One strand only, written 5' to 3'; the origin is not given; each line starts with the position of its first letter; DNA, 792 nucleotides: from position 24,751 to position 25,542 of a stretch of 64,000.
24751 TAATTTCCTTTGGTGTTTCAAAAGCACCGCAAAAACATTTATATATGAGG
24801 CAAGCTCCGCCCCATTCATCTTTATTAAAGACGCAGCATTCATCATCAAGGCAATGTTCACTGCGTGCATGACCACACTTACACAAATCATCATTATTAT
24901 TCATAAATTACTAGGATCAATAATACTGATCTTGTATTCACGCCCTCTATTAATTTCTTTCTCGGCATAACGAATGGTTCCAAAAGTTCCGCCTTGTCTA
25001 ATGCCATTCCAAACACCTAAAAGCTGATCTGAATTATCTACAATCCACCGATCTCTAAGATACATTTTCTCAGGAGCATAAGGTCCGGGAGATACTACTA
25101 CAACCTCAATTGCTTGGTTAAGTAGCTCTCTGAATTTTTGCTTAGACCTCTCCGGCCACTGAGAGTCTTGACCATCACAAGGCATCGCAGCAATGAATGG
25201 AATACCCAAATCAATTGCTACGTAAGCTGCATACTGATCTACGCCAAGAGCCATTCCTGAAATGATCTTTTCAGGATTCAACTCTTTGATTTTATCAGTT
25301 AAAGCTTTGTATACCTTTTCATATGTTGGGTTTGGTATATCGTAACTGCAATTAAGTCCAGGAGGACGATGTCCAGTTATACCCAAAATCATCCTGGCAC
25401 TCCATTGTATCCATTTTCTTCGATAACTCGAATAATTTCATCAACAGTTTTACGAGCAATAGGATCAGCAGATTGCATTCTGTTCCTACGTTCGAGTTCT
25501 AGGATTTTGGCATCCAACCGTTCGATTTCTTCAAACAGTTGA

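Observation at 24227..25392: Translationally coupled NADAR (YbiA-like) and SLOG/YoqJ-like genes: candidate nucleotide/ADP-ribose processing anti-defence pair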

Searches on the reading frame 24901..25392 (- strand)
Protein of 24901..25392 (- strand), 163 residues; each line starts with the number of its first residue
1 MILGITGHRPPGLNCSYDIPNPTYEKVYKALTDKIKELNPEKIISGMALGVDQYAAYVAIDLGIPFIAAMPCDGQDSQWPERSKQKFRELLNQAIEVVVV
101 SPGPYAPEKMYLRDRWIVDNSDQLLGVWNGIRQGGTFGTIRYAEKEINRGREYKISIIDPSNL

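Call 3: search_protein_families(library=pfam, proteins=[window:24901-25392:-], max_evalue=0.01)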
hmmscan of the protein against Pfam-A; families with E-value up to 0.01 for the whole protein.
window:24901-25392:- (163 aa): 2 families
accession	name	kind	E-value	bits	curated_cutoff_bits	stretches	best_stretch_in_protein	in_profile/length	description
PF06908.16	YpsA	-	1.9e-16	60.9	27.7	1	5-163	3-168/168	YspA SLOG family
PF02481.21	DNA_processg_A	-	1.1e-08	35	29.6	1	25-145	60-179/212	DNA recombination-mediator protein A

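Call 4: search_protein_families(library=phrogs, proteins=[window:24901-25392:-], max_evalue=0.001)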
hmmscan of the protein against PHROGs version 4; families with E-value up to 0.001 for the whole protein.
window:24901-25392:- (163 aa): 2 families
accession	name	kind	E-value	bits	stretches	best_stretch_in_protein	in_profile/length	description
phrog_289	-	other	3.1e-11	43.8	1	18-146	34-131/500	GTP-binding domain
phrog_4299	-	unknown function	3.7e-05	24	1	27-144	134-250/322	-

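Call 10: search_solved_structures(query=window:24901-25392:-, show_alignments=3, max_evalue=0.1)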
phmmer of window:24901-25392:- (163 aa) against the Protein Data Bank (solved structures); distinct sequences matched with E-value up to 0.1: 3.
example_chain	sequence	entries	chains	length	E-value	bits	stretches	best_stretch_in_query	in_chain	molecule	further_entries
2nx2_A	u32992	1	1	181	7.8e-06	29.2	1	2-146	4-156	Hypothetical protein ypsA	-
8zva_A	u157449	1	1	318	0.00031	24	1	42-144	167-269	DNA processing protein DprA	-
9vzo_A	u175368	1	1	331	0.00034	23.8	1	42-144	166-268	DprA-like antitoxin protein ShosA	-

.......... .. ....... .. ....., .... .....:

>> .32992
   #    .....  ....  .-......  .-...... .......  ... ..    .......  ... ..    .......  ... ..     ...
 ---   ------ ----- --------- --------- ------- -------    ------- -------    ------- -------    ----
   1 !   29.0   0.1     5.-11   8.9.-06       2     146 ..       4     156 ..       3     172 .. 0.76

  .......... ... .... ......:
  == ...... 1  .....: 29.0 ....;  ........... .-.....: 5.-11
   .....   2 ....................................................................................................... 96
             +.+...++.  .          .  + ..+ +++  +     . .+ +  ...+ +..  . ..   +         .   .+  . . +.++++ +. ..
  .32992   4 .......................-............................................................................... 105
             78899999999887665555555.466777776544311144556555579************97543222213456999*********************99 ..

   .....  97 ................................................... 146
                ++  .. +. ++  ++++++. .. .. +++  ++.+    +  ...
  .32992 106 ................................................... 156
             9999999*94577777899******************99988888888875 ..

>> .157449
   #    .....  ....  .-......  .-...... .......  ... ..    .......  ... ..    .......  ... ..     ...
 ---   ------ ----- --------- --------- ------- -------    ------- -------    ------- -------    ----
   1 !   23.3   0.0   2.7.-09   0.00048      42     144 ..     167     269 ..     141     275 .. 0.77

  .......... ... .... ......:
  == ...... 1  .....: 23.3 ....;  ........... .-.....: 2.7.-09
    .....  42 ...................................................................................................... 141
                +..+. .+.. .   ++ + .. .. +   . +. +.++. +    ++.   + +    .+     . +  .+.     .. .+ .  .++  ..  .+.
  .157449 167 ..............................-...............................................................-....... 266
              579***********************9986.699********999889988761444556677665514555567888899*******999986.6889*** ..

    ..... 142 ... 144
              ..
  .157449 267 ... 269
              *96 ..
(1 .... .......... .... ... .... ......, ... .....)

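Call 21: find_related_loci(query=window:24901-25392:-, collection=viral_contigs, flank=4000)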
Query window:24901-25392:- (163 aa) in viral_contigs; peptide patterns used: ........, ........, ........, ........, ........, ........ (x = any residue, [..] = any of these).
16 stretches matched a pattern, but none encodes a relative of the query by tblastn (E <= 1e-3).

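Call 22: find_homologous_proteins(query=window:24901-25392:-)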
Query window:24901-25392:- (163 aa): 1000 proteins with E <= 0.001 among 1019 candidates; the best 120 are listed.
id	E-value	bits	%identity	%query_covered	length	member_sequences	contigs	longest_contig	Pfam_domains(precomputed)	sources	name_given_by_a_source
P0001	1.8e-105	368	99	100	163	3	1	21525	PF02481.22,PF06908.17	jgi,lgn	jgi:uncharacterized phage-like protein YoqJ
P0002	8.4e-86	304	84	100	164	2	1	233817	PF02481.22,PF06908.17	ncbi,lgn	-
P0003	4.0e-84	299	82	100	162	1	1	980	PF02481.22,PF06908.17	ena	-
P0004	1.3e-79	284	75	100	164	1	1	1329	PF02481.22,PF06908.17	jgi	jgi:uncharacterized phage-like protein YoqJ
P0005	1.4e-79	284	78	100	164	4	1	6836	PF02481.22,PF06908.17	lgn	-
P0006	1.8e-79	283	75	100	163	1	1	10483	PF02481.22,PF06908.17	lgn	-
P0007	1.7e-77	277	74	100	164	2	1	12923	PF02481.22,PF06908.17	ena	-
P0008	7.7e-76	272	73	100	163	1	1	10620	PF02481.22,PF06908.17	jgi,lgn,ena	-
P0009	1.3e-75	271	73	99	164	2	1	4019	PF02481.22,PF06908.17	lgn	-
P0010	1.2e-74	268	73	100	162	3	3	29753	PF02481.22,PF06908.17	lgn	-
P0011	1.3e-72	261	70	100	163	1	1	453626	PF02481.22,PF06908.17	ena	-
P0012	1.1e-71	258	71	100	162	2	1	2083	PF02481.22,PF06908.17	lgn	-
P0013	5.1e-71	256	68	100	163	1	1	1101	PF02481.22,PF06908.17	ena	-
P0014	9.4e-71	255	68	99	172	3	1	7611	PF02481.22,PF06908.17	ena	-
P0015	1.3e-70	255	71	100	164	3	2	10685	PF02481.22,PF06908.17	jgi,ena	jgi:uncharacterized phage-like protein YoqJ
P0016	2.4e-70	254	69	100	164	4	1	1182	PF02481.22,PF06908.17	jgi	jgi:uncharacterized phage-like protein YoqJ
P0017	3.2e-69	250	69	100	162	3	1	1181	PF02481.22,PF06908.17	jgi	jgi:uncharacterized phage-like protein YoqJ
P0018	2.2e-68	247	68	100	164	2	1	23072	PF02481.22,PF06908.17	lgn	-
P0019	4.7e-68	246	68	100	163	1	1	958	PF02481.22,PF06908.17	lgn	-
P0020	1.1e-67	245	67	100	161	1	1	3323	PF02481.22,PF12694.13,PF06908.17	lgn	-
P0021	8.8e-66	239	65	99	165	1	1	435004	PF02481.22,PF06908.17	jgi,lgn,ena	-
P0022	3.8e-63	230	66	100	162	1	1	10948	PF02481.22,PF06908.17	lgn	-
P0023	5.8e-63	230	69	90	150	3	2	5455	PF02481.22,PF06908.17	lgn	-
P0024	2.7e-61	224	61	100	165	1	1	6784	PF02481.22,PF06908.17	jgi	jgi:uncharacterized phage-like protein YoqJ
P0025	2.9e-61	224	60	100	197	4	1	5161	PF02481.22,PF06908.17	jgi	-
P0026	3.9e-60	221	62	100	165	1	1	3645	PF02481.22,PF06908.17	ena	-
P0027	7.2e-59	216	60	100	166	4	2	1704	PF02481.22,PF06908.17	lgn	-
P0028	2.4e-58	215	61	100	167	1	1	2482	PF02481.22,PF06908.17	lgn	-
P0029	9.8e-58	213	59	98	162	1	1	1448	PF02481.22,PF06908.17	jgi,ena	-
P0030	3.6e-57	211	61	98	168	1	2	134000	PF02481.22,PF06908.17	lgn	-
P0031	4.1e-57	211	63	99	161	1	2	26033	PF02481.22,PF06908.17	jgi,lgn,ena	-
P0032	8.6e-57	210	60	98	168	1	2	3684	PF02481.22,PF06908.17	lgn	-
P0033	1.9e-56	209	60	98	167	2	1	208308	PF02481.22,PF12694.13,PF06908.17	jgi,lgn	-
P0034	4.1e-55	204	61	100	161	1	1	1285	PF02481.22,PF06908.17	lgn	-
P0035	9.8e-55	203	63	89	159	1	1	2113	PF02481.22,PF12694.13,PF06908.17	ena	-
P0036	1.8e-54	202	60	98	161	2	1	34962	PF02481.22,PF06908.17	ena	-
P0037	6.1e-54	200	57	100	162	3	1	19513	PF02481.22,PF06908.17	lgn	-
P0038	5.3e-53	197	55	100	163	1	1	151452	PF02481.22,PF06908.17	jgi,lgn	jgi:uncharacterized phage-like protein YoqJ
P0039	1.6e-52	196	57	98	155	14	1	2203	PF02481.22,PF12694.13,PF06908.17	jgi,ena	-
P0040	1.8e-52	196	58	98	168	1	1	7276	PF02481.22,PF06908.17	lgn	-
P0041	3.0e-51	192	53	100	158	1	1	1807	PF02481.22,PF06908.17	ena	-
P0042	4.3e-51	191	55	100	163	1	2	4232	PF02481.22,PF06908.17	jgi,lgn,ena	jgi:uncharacterized phage-like protein YoqJ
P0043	8.4e-51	190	56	100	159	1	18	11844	PF02481.22,PF06908.17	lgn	-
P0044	2.2e-50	189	58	98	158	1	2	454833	PF02481.22,PF06908.17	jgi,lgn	jgi:uncharacterized phage-like protein YoqJ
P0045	5.3e-50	188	56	98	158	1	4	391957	PF02481.22,PF06908.17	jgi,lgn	jgi:uncharacterized phage-like protein YoqJ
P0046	6.5e-49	184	70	72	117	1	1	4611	PF06908.17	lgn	-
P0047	1.9e-48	183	56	100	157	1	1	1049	PF02481.22,PF06908.17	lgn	-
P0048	1.7e-45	173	55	90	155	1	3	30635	PF02481.22,PF06908.17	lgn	-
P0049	3.9e-45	172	52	98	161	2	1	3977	PF02481.22,PF06908.17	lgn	-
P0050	1.5e-44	170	49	100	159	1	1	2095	PF02481.22,PF06908.17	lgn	-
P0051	1.8e-44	170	51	99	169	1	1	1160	PF02481.22,PF06908.17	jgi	jgi:uncharacterized phage-like protein YoqJ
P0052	1.9e-44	170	54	98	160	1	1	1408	PF02481.22,PF12694.13,PF06908.17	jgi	jgi:uncharacterized phage-like protein YoqJ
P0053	2.8e-44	169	53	88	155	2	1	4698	PF02481.22,PF06908.17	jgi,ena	-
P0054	3.7e-44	169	57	87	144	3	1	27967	PF02481.22,PF06908.17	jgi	jgi:uncharacterized phage-like protein YoqJ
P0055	6.4e-44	168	48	100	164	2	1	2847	PF02481.22,PF06908.17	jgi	jgi:uncharacterized phage-like protein YoqJ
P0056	1.6e-43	167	55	99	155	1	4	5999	PF02481.22,PF06908.17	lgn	-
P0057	3.8e-43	165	53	98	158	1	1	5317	PF02481.22,PF06908.17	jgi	jgi:uncharacterized phage-like protein YoqJ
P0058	6.4e-43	165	52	100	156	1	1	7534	PF02481.22,PF06908.17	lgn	-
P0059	7.8e-43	164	50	100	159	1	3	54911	PF06908.17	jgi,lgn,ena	-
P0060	8.0e-43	164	55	88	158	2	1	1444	PF02481.22,PF06908.17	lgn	-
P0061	1.5e-42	163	53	98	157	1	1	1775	PF02481.22,PF06908.17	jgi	jgi:uncharacterized phage-like protein YoqJ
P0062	2.2e-42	163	53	91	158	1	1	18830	PF02481.22,PF06908.17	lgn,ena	-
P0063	4.1e-42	162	53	88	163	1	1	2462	PF02481.22,PF06908.17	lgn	-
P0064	4.9e-42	162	51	100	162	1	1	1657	PF02481.22,PF06908.17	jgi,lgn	-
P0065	5.3e-42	162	52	90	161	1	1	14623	PF02481.22,PF06908.17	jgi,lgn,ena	-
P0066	5.5e-42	162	52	100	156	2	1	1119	PF02481.22,PF06908.17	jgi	jgi:uncharacterized phage-like protein YoqJ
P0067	6.1e-42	161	50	100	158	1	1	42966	PF02481.22,PF06908.17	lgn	-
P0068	6.6e-42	161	52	99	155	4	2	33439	PF02481.22,PF06908.17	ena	-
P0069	8.1e-42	161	49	100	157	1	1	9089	PF02481.22,PF06908.17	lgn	-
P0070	1.4e-41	160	52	88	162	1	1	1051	PF02481.22,PF06908.17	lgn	-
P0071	1.9e-41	160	51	98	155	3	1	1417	PF02481.22,PF06908.17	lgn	-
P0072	2.1e-41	160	48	100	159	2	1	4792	PF02481.22,PF06908.17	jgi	jgi:uncharacterized phage-like protein YoqJ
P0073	2.2e-41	160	53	98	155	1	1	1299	PF02481.22,PF06908.17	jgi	jgi:uncharacterized phage-like protein YoqJ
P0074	2.4e-41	159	53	98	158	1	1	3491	PF02481.22,PF06908.17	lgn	-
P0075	2.6e-41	159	53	98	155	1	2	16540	PF02481.22,PF06908.17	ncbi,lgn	-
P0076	2.9e-41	159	50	100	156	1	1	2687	PF02481.22,PF06908.17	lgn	-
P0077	7.9e-41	158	51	98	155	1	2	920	PF02481.22,PF06908.17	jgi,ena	-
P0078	9.2e-41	158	50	99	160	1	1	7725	PF02481.22,PF06908.17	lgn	-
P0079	9.5e-41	157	50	100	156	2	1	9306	PF02481.22,PF06908.17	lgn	-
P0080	1.3e-40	157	47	99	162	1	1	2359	PF02481.22,PF06908.17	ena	-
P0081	1.3e-40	157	53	98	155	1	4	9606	PF02481.22,PF06908.17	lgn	-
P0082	1.6e-40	157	53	98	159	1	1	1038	PF02481.22,PF06908.17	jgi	jgi:uncharacterized phage-like protein YoqJ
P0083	2.3e-40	156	51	98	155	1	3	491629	PF02481.22,PF06908.17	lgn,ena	-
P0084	3.3e-40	156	49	100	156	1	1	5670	PF02481.22,PF06908.17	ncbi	-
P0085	3.4e-40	156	52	98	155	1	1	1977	PF02481.22,PF06908.17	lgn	-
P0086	3.8e-40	156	51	100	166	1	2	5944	PF02481.22,PF06908.17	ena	-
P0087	4.0e-40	155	52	98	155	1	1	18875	PF02481.22,PF06908.17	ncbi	-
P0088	4.1e-40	155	52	98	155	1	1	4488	PF02481.22,PF06908.17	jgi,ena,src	-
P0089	4.5e-40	155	50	98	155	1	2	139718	PF02481.22,PF06908.17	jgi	jgi:uncharacterized phage-like protein YoqJ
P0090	4.7e-40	155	48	98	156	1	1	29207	PF02481.22,PF06908.17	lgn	-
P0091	4.8e-40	155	52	88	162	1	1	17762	PF02481.22,PF06908.17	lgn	-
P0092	5.6e-40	155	52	98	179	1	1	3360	PF02481.22,PF06908.17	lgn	-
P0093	6.1e-40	155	51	98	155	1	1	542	PF02481.22,PF06908.17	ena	-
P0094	7.7e-40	155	52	98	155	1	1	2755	PF02481.22,PF06908.17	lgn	-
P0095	8.6e-40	154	53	90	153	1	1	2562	PF02481.22,PF06908.17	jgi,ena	-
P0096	8.7e-40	154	52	88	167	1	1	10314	PF02481.22,PF06908.17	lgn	-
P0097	1.4e-39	154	52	91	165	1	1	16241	PF02481.22,PF06908.17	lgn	-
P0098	1.5e-39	154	51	98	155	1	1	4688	PF02481.22,PF06908.17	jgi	jgi:uncharacterized phage-like protein YoqJ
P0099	1.7e-39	153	73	58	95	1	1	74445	PF06908.17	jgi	jgi:uncharacterized phage-like protein YoqJ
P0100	2.8e-39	153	52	89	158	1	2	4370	PF02481.22,PF06908.17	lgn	-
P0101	3.9e-39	152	53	90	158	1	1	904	PF02481.22,PF06908.17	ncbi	-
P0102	3.9e-39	152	51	98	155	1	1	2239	PF02481.22,PF06908.17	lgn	-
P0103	3.9e-39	152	52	98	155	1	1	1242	PF02481.22,PF06908.17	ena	-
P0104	4.2e-39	152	49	88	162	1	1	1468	PF02481.22,PF06908.17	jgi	jgi:uncharacterized phage-like protein YoqJ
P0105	4.4e-39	152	48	99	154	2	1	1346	PF02481.22,PF06908.17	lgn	-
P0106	4.6e-39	152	49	90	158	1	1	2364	PF02481.22,PF06908.17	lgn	-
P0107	5.1e-39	152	53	100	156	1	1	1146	PF02481.22,PF06908.17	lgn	-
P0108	5.5e-39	152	51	98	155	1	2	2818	PF02481.22,PF06908.17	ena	-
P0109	5.6e-39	152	51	99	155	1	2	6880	PF02481.22,PF06908.17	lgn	-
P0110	7.0e-39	151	49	98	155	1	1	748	PF02481.22,PF06908.17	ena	-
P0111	7.6e-39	151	52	98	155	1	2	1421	PF02481.22,PF06908.17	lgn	-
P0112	1.1e-38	151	53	88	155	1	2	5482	PF02481.22,PF06908.17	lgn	-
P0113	1.2e-38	151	49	90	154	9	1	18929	PF02481.22,PF06908.17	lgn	-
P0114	1.3e-38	151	49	99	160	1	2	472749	PF02481.22,PF06908.17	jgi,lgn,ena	jgi:uncharacterized phage-like protein YoqJ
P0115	1.3e-38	151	49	90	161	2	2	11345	PF02481.22,PF06908.17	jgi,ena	-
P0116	1.5e-38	150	49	90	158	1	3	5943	PF02481.22,PF06908.17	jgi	jgi:uncharacterized phage-like protein YoqJ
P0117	1.5e-38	150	51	99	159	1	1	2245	PF02481.22,PF06908.17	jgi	jgi:uncharacterized phage-like protein YoqJ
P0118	1.6e-38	150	52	89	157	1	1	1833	PF02481.22,PF06908.17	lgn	-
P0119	1.6e-38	150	51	91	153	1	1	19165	PF02481.22,PF06908.17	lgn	-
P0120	1.8e-38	150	51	98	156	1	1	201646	PF02481.22,PF12694.13,PF06908.17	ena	-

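Call 36: find_related_loci(query=A2, collection=viral_contigs, flank=4000)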
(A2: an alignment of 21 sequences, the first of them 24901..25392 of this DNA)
Query A2 (163 aa) in viral_contigs; peptide patterns used: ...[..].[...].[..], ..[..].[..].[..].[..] (x = any residue, [..] = any of these).
407 stretches matched a pattern; 316 encode a relative of the query (tblastn E <= 1e-3); the best 80 are kept; 80 distinct loci.
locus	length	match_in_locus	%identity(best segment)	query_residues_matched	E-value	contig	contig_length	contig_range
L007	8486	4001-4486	65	2-163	3e-70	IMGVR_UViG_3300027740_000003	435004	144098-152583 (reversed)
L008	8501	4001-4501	60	1-160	8e-63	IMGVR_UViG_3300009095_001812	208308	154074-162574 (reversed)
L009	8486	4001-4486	55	1-163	4e-59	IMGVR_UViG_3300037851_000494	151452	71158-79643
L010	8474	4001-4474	56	1-160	4e-56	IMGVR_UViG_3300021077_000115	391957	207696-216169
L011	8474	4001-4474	56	1-160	4e-56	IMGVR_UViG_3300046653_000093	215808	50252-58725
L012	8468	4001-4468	51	1-161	9e-49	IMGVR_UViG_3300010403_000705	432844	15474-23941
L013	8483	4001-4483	51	1-161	2e-47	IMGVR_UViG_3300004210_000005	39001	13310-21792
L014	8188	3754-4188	52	1-146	2e-46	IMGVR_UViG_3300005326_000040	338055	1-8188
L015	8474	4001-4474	49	1-161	8e-46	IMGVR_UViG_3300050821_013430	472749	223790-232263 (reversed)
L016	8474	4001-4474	49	1-161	8e-46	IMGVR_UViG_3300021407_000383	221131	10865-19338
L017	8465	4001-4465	47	1-161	4e-46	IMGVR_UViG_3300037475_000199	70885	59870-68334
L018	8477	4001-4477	46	1-161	2e-45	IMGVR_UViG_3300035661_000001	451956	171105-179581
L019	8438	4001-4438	50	1-148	8e-46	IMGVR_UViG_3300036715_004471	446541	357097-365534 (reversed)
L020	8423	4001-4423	52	1-143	1e-45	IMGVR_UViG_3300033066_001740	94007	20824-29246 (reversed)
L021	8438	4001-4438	50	1-148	8e-46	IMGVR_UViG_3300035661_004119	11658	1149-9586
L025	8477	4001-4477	46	1-161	1e-44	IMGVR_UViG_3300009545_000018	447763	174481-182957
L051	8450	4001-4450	47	1-149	2e-38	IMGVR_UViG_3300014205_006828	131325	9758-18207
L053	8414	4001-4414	46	17-160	4e-37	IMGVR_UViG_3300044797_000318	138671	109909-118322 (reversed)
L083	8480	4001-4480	43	1-159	7e-32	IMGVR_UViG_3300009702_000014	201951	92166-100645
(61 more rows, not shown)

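Call 43: search_protein_families(library=padloc, proteins=[window:24901-25392:-], max_evalue=0.01)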
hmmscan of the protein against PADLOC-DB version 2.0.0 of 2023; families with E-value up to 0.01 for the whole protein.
window:24901-25392:- (163 aa): 3 families
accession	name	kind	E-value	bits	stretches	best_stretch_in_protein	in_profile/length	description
PDLC03961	ShosA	-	2.1e-07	28.5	1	42-144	147-249/303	-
PDLC02997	ShosA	-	9.1e-05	19.8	1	42-144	162-264/327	-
PDLC04166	Dsr1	-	0.0033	13.2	1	69-124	921-979/1227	-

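Call 47: predict_structure(alignment_id=A2)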
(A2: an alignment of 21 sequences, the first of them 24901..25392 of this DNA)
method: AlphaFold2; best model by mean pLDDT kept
length: 163 residues; sequences in the alignment: 21
mean_pLDDT: 93.0   pTM: 0.88
mean pLDDT of the five models: 93.0, 91.5, 91.4, 90.3, 88.7
residues with pLDDT >= 90: 126; 70-90: 36; 50-70: 1; < 50: 0
segments of 3 or more residues with pLDDT < 50: none
pLDDT, mean of each block of 10 residues (from residue 1): 93 73 87 98 95 96 98 90 92 98 90 97 96 92 98 97 86
secondary structure, 60 per line:
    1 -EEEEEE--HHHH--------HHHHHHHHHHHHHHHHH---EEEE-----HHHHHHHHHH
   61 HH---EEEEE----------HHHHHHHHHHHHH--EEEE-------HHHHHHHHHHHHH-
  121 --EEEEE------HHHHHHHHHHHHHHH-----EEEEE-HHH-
elements in order: E2-7 H10-13 H22-38 E42-45 H51-62 E66-70 H81-93 E96-99 H107-119 E123-127 H134-148 E154-158

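Call 52: fold_search(model_id=the predicted structure, library=pdb)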
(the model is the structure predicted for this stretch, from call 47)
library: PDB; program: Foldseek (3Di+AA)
matches with E <= 10: 1713; with E <= 0.001: 21
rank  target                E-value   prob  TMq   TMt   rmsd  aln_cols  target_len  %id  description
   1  2nx2                  2.7e-13  1.00  0.88  0.81   1.7       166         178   25  Crystal structure of protein ypsA from Bacillus subtilis, Pfam DUF1273 (released 2006-12-19)
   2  8zva                  4.9e-07  1.00  0.58  0.34   6.6       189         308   20  structure of ShosA from E.coli APEC O1 (released 2025-04-09)
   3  3uqz_C                7.0e-06  1.00  0.63  0.39   4.0       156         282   21  X-ray structure of DNA processing protein A (DprA) from Streptococcus pneumoniae (released 2012-08-29)
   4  3uqz_A                1.1e-05  1.00  0.63  0.39   4.7       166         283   22  X-ray structure of DNA processing protein A (DprA) from Streptococcus pneumoniae (released 2012-08-29)
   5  4ljk_B                1.6e-05  1.00  0.58  0.45   6.3       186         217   18  Structural insights into the unique single-stranded DNA binding mode of DNA processing protein A from Helicobacter pyl (released 2014-01-01)
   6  5mll_A                2.0e-05  1.00  0.60  0.47   6.1       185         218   18  Structure of HpDprA at 1.9 Angstroms resolution (released 2017-12-20)
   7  5mll_B                2.6e-05  1.00  0.64  0.49   4.0       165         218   19  Structure of HpDprA at 1.9 Angstroms resolution (released 2017-12-20)
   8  4ljl_A                3.4e-05  1.00  0.61  0.48   4.2       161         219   20  Structural insights into the unique single-stranded DNA binding mode of DNA processing protein A from Helicobacter pyl (released 2014-01-01)
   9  4ljk_D                3.8e-05  1.00  0.60  0.47   6.1       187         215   18  Structural insights into the unique single-stranded DNA binding mode of DNA processing protein A from Helicobacter pyl (released 2014-01-01)
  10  4ljr_A                5.1e-05  1.00  0.61  0.49   4.2       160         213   19  Structural insights into the unique single-stranded DNA binding mode of DNA processing protein A from Helicobacter pyl (released 2014-01-01)
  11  4ljk_G                5.5e-05  1.00  0.65  0.51   3.9       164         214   18  Structural insights into the unique single-stranded DNA binding mode of DNA processing protein A from Helicobacter pyl (released 2014-01-01)
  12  3uqz_B                5.8e-05  1.00  0.62  0.39   4.0       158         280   21  X-ray structure of DNA processing protein A (DprA) from Streptococcus pneumoniae (released 2012-08-29)
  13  4ljk_F                7.8e-05  1.00  0.61  0.47   4.8       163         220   20  Structural insights into the unique single-stranded DNA binding mode of DNA processing protein A from Helicobacter pyl (released 2014-01-01)
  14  4ljk_A                8.3e-05  1.00  0.63  0.49   4.1       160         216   19  Structural insights into the unique single-stranded DNA binding mode of DNA processing protein A from Helicobacter pyl (released 2014-01-01)
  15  6y01_BBB              3.0e-04  1.00  0.56  0.56   4.8       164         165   16  The structure of the molybdenum cofactor binding protein from the phototrophic bacterium Rippkaea orientalis (released 2020-09-16)
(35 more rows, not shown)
